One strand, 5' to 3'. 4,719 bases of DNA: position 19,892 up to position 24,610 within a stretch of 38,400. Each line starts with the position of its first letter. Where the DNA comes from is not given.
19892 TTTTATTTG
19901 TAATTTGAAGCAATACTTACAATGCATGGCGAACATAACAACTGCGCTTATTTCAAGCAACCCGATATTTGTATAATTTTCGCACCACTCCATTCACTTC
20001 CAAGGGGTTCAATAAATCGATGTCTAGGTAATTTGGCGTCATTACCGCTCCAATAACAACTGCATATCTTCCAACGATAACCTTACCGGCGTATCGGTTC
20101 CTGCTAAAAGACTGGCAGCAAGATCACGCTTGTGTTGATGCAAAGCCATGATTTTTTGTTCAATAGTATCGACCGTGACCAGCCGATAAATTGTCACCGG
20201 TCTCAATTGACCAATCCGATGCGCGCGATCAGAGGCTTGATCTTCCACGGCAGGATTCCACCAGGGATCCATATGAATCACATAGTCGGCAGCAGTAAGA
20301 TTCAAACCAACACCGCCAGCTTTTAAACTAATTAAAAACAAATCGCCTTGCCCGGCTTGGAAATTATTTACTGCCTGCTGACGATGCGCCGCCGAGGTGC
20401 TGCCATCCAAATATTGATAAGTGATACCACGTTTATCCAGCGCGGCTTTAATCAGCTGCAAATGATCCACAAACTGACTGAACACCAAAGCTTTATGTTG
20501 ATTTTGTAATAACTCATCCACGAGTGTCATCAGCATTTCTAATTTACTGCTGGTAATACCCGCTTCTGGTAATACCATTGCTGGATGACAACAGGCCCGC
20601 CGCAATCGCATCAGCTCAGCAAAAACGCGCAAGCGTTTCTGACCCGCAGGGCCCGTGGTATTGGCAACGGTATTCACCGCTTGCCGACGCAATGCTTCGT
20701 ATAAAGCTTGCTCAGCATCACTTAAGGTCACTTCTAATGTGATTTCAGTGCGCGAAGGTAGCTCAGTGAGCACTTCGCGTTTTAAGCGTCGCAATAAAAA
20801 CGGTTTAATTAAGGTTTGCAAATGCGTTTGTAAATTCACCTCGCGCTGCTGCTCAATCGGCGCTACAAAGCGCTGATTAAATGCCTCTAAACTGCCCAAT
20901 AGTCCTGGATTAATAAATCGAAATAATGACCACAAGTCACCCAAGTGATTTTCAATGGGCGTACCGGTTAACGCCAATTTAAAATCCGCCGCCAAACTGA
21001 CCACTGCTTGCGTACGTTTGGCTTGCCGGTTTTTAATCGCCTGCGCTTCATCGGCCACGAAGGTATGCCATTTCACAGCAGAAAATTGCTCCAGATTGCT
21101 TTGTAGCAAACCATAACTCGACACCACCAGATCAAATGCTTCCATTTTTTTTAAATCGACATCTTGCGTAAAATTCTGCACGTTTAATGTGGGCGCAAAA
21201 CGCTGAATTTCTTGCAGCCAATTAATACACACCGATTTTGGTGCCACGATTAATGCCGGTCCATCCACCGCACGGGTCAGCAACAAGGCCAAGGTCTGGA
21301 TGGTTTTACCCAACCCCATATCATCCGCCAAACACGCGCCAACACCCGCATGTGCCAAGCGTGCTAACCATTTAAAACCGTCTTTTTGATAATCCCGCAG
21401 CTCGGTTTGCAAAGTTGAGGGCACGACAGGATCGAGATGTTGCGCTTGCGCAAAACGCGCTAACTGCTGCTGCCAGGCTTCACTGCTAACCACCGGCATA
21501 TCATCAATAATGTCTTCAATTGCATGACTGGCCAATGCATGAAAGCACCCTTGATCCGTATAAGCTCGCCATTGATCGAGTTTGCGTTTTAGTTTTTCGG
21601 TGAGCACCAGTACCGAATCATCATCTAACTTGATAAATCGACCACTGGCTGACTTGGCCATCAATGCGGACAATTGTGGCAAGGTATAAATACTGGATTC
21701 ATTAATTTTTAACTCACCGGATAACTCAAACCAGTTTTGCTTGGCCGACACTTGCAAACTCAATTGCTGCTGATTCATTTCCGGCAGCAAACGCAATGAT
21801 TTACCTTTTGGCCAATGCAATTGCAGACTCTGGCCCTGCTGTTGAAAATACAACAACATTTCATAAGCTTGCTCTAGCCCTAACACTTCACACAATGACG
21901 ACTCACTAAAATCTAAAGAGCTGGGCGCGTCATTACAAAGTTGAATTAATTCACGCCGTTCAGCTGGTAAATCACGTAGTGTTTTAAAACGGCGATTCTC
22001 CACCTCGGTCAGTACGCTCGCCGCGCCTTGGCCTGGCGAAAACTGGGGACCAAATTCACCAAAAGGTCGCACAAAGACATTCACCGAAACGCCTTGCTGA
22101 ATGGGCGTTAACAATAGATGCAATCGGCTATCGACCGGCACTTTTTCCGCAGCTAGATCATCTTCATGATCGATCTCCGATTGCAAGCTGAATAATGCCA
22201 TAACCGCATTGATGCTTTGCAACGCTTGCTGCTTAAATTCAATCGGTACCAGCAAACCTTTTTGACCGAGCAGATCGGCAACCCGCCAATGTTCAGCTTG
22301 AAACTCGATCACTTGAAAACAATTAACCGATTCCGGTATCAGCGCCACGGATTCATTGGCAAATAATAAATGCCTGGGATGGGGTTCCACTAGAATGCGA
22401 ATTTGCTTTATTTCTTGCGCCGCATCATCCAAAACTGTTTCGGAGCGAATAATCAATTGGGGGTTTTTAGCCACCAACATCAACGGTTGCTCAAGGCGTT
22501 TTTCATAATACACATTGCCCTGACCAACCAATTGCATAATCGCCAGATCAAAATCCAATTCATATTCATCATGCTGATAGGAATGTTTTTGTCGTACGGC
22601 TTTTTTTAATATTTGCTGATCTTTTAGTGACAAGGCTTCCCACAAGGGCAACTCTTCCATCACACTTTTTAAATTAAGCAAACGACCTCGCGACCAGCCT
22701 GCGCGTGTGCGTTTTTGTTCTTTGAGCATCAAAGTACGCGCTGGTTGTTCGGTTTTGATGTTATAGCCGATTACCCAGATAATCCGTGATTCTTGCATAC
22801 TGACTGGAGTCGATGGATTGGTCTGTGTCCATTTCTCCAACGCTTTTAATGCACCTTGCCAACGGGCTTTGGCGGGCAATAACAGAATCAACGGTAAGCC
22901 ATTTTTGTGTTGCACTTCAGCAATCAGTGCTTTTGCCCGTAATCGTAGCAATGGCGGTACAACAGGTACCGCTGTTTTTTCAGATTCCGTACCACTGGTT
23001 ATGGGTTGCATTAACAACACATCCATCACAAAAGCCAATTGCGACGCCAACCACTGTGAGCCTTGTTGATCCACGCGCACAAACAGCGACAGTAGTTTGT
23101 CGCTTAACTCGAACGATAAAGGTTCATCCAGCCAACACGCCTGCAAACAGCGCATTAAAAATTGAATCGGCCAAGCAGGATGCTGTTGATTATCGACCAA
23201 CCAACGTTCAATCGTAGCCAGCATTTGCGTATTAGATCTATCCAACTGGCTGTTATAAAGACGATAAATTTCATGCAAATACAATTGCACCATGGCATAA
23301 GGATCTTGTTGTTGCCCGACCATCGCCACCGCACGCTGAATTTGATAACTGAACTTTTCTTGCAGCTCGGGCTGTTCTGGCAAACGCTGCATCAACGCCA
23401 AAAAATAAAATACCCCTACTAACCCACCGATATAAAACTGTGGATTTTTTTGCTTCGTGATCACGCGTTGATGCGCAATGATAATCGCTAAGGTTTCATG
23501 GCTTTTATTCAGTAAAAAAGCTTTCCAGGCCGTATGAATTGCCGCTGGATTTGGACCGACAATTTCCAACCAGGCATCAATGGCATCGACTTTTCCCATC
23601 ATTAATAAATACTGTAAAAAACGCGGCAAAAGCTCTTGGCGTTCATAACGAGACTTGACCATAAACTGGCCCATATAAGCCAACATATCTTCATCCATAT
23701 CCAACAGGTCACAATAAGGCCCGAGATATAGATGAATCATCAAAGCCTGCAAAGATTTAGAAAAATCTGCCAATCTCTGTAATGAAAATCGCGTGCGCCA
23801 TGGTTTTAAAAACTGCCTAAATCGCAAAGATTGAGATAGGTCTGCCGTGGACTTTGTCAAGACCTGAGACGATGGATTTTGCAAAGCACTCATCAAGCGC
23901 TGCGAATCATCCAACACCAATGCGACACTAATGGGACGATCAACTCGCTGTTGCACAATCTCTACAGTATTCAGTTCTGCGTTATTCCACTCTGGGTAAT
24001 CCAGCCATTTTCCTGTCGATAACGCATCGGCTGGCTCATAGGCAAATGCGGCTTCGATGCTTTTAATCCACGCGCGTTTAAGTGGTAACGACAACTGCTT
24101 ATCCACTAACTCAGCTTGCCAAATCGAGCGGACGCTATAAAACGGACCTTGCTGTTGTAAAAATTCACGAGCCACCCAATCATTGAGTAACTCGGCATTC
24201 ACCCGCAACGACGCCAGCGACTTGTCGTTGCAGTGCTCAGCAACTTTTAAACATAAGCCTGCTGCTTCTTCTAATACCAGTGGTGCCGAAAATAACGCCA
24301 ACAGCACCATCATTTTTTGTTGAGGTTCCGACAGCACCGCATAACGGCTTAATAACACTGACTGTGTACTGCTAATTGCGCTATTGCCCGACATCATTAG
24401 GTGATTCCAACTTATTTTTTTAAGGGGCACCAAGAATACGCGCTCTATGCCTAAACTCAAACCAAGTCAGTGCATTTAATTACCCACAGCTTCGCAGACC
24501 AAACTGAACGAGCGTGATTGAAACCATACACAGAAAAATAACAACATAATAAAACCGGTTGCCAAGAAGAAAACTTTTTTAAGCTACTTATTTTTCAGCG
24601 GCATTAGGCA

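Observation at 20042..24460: Giant SNF2 ATPase with an uncharacterised ~900-aa N-terminal extension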

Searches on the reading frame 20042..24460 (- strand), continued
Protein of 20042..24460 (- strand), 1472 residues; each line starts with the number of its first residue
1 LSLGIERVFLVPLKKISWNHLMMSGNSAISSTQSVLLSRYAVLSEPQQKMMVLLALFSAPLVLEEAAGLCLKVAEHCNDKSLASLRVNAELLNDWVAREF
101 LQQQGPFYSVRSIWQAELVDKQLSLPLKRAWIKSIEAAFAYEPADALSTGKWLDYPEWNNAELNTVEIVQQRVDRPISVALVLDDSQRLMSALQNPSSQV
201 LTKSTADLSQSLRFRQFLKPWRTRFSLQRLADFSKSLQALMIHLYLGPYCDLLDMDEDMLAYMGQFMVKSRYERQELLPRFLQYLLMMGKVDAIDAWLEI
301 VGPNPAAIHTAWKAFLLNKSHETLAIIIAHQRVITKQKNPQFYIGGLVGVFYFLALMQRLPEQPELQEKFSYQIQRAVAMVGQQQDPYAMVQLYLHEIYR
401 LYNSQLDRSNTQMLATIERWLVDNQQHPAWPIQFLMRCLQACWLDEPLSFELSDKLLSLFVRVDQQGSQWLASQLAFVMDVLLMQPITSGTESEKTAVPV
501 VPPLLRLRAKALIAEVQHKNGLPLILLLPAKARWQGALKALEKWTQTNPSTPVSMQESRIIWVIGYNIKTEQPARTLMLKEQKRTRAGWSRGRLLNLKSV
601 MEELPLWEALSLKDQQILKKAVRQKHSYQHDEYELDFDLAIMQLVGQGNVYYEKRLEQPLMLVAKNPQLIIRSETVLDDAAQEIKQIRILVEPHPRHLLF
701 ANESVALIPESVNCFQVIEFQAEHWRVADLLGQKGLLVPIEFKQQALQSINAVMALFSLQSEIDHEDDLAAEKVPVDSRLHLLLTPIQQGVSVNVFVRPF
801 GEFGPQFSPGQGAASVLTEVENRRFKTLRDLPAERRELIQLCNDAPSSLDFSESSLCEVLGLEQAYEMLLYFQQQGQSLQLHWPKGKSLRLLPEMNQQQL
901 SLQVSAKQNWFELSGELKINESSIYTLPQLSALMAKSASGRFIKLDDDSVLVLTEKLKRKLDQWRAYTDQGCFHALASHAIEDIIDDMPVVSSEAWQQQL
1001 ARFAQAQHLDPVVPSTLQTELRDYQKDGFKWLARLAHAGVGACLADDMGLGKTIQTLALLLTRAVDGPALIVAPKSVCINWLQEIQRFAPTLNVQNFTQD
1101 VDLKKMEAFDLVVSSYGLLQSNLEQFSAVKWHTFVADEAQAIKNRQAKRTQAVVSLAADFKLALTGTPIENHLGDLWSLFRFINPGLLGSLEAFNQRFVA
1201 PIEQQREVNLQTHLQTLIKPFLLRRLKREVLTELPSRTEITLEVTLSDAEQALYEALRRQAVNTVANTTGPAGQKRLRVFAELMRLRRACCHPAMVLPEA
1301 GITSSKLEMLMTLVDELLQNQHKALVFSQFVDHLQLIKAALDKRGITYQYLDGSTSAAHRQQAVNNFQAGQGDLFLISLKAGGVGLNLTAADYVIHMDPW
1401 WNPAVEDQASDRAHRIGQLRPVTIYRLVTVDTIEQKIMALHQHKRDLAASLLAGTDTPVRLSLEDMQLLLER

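Call 17: search_solved_structures(query=window:20042-24397:-, max_evalue=0.001)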
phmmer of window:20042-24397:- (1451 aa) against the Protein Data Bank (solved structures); distinct sequences matched with E-value up to 0.001: 84 (the best 60 are shown).
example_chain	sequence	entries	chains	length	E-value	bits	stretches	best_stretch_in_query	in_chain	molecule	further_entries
1z63_A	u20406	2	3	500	8.2e-97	328.7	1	991-1450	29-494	Helicase of the snf2/rad54 family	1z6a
6hts_G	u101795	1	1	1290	1.3e-76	261.7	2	992-1274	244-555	Chromatin-remodeling ATPase INO80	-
6fhs_G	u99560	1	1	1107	1.4e-76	261.6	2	989-1274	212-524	Ino80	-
8oo7_G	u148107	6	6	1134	1.6e-76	261.5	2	989-1274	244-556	Chromatin-remodeling ATPase Ino80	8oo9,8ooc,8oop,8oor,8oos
8atf_G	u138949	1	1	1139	1.6e-76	261.5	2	989-1274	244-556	Ino80 ATPase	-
7zi4_G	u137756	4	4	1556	2.3e-76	260.9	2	992-1274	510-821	Chromatin-remodeling ATPase INO80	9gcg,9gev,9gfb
6fml_G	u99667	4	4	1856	5.6e-76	259.7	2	989-1274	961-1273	Ino80 | Ino80 ATPase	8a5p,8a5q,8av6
9ge5_G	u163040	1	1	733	3.2e-75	257.1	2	1000-1275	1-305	Chromatin-remodeling ATPase INO80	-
7otq_K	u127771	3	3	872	9e-74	252.3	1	998-1429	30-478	Chromodomain-helicase-DNA-binding protein 1-like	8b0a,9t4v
7epu_B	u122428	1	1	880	9.1e-74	252.3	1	998-1429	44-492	Chromodomain-helicase-DNA-binding protein 1-like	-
7enn_K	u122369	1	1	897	9.5e-74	252.3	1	998-1429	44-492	Chromodomain-helicase-DNA-binding protein 1-like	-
6iro_L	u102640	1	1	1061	2e-73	251.2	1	993-1423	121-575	ISWI chromatin-remodeling complex ATPase ISW1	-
6jyl_K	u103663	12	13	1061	2.5e-73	250.9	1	993-1423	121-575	ISWI chromatin-remodeling complex ATPase ISW1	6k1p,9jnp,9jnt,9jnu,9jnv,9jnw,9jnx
7x3t_V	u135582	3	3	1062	2.5e-73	250.8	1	993-1423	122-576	ISWI chromatin-remodeling complex ATPase ISW1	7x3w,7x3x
9lj2_K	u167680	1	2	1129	2.9e-73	250.6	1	993-1423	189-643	ISWI chromatin-remodeling complex ATPase ISW1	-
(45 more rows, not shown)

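Call 57: search_protein_families(library=padloc, proteins=[window:20042-24397:-], max_evalue=0.01)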
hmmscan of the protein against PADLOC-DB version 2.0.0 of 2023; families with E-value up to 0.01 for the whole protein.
window:20042-24397:- (1451 aa): 36 families (the best 25 are shown)
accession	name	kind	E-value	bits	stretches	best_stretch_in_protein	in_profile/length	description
PDLC02850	DpdE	-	1.9e-175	583.9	1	695-1449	502-1260/1282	DpdE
PDLC02849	DpdE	-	4.6e-175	582.2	1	742-1448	142-850/857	DpdE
PDLC02845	DpdE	-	1.7e-165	550.9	1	768-1448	624-1290/1293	DpdE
PDLC02842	DpdE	-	7.2e-138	459.1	1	918-1445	616-1165/1176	DpdE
PDLC00633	ZorD1|ZorD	-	5.9e-120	399.9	1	884-1431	321-885/908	"SWI2/SNF2 helicase, Mrr-like nuclease"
PDLC02848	DpdE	-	1.4e-114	381.8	1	695-1322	54-685/856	DpdE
PDLC02851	DpdE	-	3.7e-107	357.4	1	974-1434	572-1038/1055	DpdE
PDLC00629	ZorD1|ZorD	-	6.7e-101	336.8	2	1074-1434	590-958/1012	"SWI2/SNF2 helicase, Mrr-like nuclease"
PDLC00632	ZorD1|ZorD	-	6.7e-96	320.3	2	1089-1436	717-1085/1101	"SWI2/SNF2 helicase, Mrr-like nuclease"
PDLC00634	ZorD1|ZorD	-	3e-92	308.1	1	982-1435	477-973/1208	"SWI2/SNF2 helicase, Mrr-like nuclease"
PDLC00631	ZorD1|ZorD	-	6.1e-92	307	1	976-1434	416-913/1071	"SWI2/SNF2 helicase, Mrr-like nuclease"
PDLC00628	ZorD1|ZorD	-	8.7e-73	243.6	1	989-1414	502-951/1171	"SWI2/SNF2 helicase, Mrr-like nuclease"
PDLC02854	DpdE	-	6.7e-68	227.5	2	1090-1449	704-1077/1083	DpdE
PDLC00627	ZorD1|ZorD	-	1e-61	207.1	2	1090-1405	609-959/1006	"SWI2/SNF2 helicase, Mrr-like nuclease"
PDLC02627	DrmD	-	1.5e-44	150.3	1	943-1426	250-693/748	DrmD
PDLC02620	DrmD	-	1.7e-13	47.5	1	1294-1419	478-601/1060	DrmD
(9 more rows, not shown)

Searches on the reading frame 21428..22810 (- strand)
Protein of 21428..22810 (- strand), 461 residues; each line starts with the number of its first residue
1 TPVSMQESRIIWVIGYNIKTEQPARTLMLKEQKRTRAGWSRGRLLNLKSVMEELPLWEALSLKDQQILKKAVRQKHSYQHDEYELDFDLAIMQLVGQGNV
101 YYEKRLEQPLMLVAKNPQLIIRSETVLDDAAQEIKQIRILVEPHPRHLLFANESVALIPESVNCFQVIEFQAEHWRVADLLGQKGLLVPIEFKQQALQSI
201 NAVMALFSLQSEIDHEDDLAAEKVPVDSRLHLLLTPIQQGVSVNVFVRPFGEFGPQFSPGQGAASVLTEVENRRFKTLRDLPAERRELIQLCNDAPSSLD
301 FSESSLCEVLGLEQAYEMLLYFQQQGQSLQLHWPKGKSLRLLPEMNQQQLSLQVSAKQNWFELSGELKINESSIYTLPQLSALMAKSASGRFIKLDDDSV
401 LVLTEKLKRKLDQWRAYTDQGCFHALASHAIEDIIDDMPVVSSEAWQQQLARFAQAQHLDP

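Call 61: predict_structure(alignment_id=A4)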
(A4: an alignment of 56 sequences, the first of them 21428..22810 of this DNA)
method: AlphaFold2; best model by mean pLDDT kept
length: 461 residues; sequences in the alignment: 56
mean_pLDDT: 92.5   pTM: 0.77
mean pLDDT of the five models: 92.5, 91.8, 91.8, 90.6, 90.2
residues with pLDDT >= 90: 377; 70-90: 76; 50-70: 6; < 50: 2
segments of 3 or more residues with pLDDT < 50: none
pLDDT, mean of each block of 10 residues (from residue 1): 72 93 92 94 96 92 95 93 96 96 93 95 95 97 95 92 92 97 97 94 92 81 96 91 94 91 90 93 96 85 85 93 94 84 95 95 96 94 91 93 96 94 96 95 97 89 51
secondary structure, 60 per line:
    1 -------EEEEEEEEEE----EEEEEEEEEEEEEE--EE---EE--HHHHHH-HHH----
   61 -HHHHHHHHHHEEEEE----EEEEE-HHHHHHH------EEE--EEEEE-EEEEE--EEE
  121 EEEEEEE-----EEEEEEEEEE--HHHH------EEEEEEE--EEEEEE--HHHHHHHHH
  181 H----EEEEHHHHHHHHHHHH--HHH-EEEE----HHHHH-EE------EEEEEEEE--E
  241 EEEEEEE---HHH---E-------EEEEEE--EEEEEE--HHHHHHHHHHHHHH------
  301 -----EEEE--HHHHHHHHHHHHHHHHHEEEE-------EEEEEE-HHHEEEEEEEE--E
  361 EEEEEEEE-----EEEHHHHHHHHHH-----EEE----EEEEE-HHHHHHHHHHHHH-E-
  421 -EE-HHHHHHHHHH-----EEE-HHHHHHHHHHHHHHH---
elements in order: E8-17 E22-35 H47-52 H62-71 E72-76 E81-85 H87-93 E100-102 E105-109 E111-115 E118-127 E133-142 H145-148 E155-161 E164-169 H172-181 E186-189 H190-201 E208-211 H216-220 E230-237 E240-247 E265-270 E273-278 H281-294 E306-309 H312-328 E329-332 E340-345 E350-357 E360-368 E374-376 H377-386 E392-394 E399-403 H405-417 H425-434 E440-442 H444-458
